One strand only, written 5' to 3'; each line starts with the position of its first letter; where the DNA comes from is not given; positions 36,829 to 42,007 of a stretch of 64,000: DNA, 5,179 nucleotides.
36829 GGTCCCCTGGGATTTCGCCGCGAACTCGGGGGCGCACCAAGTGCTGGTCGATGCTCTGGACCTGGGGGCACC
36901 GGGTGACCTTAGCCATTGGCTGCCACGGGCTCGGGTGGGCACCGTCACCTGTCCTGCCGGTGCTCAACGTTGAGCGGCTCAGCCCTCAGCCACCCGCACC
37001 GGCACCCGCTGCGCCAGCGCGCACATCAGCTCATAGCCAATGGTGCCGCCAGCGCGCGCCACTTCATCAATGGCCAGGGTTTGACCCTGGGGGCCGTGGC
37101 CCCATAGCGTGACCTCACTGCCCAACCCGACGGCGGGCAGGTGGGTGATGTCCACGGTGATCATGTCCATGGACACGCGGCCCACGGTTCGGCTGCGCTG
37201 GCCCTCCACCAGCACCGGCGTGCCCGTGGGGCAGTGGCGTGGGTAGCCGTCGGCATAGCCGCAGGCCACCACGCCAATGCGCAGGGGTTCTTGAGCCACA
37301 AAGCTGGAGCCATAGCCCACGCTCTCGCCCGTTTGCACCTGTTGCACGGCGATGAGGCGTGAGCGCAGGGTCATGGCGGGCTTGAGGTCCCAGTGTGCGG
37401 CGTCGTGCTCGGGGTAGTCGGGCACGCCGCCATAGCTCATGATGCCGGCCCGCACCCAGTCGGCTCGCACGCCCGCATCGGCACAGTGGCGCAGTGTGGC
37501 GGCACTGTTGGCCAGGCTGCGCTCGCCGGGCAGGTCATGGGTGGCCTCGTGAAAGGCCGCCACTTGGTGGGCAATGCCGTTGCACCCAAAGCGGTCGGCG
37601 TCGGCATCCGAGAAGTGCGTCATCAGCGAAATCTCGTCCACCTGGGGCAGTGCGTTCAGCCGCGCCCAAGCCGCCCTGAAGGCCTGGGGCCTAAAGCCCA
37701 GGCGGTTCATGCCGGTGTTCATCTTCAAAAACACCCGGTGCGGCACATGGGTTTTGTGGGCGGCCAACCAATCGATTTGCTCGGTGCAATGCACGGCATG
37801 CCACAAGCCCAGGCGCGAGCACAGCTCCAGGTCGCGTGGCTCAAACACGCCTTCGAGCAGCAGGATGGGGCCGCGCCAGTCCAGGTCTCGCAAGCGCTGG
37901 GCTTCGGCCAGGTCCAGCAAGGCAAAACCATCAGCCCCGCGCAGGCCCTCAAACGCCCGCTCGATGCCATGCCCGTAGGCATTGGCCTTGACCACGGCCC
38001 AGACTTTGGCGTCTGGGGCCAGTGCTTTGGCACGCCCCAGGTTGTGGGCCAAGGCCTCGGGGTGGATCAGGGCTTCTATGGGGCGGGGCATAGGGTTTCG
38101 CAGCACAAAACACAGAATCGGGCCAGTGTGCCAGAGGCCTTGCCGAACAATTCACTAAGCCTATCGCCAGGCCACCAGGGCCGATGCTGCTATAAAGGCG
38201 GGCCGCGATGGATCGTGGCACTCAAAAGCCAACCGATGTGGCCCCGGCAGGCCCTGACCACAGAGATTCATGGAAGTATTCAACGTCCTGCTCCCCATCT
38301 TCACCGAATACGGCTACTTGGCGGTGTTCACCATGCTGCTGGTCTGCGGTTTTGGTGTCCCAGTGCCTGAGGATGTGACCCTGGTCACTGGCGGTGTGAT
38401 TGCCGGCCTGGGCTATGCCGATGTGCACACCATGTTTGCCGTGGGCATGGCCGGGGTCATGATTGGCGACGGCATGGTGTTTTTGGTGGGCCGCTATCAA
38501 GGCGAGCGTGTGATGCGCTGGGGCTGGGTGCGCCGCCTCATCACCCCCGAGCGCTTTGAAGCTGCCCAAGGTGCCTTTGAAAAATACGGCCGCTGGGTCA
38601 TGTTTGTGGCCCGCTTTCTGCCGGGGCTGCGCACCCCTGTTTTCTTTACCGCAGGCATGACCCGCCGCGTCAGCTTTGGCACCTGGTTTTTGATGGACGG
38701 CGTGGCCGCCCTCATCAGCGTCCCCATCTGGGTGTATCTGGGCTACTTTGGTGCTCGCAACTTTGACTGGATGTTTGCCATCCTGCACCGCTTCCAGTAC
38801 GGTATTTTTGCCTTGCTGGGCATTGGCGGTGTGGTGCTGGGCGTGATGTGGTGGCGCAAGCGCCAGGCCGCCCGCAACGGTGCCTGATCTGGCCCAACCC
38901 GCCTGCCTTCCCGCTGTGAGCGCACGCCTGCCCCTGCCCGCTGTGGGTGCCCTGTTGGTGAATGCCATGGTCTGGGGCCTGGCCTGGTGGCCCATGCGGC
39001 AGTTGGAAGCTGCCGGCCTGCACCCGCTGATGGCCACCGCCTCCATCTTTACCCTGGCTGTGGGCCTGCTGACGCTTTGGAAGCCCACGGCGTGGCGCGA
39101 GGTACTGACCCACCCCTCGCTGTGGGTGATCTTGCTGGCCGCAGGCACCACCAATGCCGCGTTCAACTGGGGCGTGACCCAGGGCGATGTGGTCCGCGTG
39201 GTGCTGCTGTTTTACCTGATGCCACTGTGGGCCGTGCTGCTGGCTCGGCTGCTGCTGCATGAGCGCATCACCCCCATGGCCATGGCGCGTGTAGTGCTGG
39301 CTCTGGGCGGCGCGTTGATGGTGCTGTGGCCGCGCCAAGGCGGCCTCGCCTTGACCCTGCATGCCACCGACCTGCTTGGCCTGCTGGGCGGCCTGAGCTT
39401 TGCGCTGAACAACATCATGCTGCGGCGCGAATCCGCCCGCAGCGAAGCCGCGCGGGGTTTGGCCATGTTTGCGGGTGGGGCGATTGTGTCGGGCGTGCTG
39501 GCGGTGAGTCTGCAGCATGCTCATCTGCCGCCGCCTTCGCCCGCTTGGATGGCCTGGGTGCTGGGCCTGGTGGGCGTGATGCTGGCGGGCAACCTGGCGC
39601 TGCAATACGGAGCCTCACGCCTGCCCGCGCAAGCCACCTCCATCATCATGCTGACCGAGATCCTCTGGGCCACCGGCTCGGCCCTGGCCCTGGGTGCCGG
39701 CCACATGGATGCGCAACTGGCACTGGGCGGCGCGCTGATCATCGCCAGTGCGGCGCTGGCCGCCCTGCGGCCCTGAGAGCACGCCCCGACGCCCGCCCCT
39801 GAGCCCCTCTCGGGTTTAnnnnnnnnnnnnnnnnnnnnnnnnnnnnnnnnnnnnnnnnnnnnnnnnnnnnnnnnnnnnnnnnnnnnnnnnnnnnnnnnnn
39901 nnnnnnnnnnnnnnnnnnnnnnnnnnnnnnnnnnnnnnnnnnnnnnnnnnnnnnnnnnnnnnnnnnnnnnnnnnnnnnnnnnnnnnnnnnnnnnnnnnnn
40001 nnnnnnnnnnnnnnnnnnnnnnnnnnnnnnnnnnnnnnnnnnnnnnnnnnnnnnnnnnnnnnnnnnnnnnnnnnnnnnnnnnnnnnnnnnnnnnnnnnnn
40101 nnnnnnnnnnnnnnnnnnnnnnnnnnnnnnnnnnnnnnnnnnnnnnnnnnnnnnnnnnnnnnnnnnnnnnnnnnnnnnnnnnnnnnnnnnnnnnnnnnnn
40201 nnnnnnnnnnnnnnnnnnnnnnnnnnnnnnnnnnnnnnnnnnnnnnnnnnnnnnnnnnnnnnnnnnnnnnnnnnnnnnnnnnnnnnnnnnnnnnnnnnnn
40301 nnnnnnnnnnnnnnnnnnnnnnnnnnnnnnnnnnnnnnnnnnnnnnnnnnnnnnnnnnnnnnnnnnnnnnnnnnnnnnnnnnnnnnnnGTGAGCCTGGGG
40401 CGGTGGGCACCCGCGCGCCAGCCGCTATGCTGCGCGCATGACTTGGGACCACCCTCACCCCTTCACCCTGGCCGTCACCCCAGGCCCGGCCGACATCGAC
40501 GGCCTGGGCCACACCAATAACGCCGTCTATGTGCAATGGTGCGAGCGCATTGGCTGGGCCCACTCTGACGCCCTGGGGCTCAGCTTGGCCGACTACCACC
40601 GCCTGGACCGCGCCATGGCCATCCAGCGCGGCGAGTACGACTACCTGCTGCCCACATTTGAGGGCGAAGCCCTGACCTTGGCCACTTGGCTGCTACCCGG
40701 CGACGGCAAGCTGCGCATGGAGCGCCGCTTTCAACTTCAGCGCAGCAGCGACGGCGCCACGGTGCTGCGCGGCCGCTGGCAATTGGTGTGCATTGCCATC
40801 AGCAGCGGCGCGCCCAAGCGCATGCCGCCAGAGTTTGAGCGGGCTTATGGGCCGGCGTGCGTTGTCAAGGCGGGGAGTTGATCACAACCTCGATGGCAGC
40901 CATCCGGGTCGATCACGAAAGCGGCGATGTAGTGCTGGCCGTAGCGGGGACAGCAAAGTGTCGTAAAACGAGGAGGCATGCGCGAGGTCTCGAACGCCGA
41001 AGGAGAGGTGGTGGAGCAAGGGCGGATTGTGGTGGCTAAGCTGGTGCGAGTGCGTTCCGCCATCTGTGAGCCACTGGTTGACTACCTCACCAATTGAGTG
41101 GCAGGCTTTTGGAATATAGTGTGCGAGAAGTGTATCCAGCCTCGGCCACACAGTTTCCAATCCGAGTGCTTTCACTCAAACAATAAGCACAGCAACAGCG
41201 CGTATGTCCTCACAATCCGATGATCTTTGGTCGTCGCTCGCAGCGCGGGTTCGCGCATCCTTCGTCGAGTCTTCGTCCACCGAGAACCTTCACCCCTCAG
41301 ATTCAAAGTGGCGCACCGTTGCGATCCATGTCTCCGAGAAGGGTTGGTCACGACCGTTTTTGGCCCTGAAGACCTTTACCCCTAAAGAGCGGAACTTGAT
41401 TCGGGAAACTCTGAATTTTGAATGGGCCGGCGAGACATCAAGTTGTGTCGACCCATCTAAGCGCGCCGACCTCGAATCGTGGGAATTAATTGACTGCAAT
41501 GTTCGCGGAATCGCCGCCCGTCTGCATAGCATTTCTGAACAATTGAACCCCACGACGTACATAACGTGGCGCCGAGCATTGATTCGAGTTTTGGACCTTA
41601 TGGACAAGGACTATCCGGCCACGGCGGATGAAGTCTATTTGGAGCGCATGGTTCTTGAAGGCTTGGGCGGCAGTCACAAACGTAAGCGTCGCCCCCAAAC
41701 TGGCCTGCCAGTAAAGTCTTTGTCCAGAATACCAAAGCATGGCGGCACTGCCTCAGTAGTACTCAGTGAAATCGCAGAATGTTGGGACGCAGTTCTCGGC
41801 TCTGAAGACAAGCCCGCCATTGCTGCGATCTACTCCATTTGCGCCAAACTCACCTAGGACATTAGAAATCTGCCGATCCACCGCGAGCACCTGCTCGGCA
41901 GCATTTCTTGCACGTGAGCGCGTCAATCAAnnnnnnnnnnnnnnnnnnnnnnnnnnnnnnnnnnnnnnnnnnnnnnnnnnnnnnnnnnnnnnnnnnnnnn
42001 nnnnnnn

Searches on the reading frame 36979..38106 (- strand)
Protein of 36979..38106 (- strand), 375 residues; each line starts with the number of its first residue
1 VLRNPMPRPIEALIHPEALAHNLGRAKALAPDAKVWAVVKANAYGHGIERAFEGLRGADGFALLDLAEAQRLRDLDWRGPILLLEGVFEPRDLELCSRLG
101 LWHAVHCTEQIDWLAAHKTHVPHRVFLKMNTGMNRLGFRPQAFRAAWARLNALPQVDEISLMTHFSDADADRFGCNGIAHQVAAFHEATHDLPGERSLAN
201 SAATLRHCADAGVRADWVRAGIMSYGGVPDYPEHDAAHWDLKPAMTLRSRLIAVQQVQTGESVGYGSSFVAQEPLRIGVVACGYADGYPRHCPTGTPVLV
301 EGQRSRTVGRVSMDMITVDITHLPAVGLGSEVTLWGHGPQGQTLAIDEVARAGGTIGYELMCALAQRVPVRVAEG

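Call 85: search_protein_families(library=pfam, proteins=[window:36979-38106:-], max_evalue=0.00001)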
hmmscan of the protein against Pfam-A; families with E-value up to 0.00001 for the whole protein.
window:36979-38106:- (375 aa): 2 families
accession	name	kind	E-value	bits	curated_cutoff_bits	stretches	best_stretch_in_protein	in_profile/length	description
PF01168.26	Ala_racemase_N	-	7.1e-63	212.7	24.1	1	14-229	1-220/220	Alanine racemase, N-terminal domain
PF00842.27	Ala_racemase_C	-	7.4e-44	148.8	25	1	244-370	1-125/127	Alanine racemase, C-terminal domain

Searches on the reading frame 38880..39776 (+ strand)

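Call 85: search_protein_families(library=pfam, proteins=[window:38880-39776:+], max_evalue=0.00001)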
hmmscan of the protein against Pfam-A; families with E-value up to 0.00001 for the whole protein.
window:38880-39776:+ (298 aa): 1 family
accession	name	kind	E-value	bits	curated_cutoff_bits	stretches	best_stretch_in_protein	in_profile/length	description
PF00892.27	EamA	-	2.4e-18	67.2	28.2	1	22-149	4-134/135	EamA-like transporter family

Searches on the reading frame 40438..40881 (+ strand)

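Call 5: search_protein_families(library=pfam, proteins=[window:40438-40881:+], max_evalue=0.01)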
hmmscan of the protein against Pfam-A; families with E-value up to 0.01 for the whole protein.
window:40438-40881:+ (147 aa): 3 families
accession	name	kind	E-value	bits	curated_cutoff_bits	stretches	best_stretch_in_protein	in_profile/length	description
PF13279.12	4HBT_2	-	7.5e-11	43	25.5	1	16-135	2-120/122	Thioesterase-like superfamily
PF03061.28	4HBT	-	0.00018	22.2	20.6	1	24-85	2-56/79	Thioesterase superfamily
PF20791.3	Acyl-ACP_TE_C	-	0.0038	17.9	21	1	17-36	16-35/101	Acyl-ACP thioesterase C-terminal domain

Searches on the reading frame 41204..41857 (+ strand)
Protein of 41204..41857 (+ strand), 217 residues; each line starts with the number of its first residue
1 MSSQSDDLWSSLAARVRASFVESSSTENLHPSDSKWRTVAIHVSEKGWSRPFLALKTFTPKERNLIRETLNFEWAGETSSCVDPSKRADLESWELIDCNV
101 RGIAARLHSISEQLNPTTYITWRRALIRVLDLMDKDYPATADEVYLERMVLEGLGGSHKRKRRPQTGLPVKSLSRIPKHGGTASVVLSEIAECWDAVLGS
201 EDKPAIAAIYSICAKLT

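Call 5: search_protein_families(library=pfam, proteins=[window:41204-41857:+], max_evalue=0.01)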
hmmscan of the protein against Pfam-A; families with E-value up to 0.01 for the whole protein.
window:41204-41857:+ (217 aa): 0 families

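Call 6: search_protein_families(library=padloc, proteins=[window:41204-41857:+], max_evalue=0.01)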
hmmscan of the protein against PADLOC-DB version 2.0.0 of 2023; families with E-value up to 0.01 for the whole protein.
window:41204-41857:+ (217 aa): 0 families

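Call 7: search_protein_families(library=ncbifam, proteins=[window:41204-41857:+], max_evalue=0.01)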
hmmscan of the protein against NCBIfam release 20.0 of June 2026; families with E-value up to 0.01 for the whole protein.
window:41204-41857:+ (217 aa): 0 families

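Call 8: search_protein_families(library=phrogs, proteins=[window:41204-41857:+], max_evalue=0.1)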
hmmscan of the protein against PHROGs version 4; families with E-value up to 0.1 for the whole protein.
window:41204-41857:+ (217 aa): 0 families
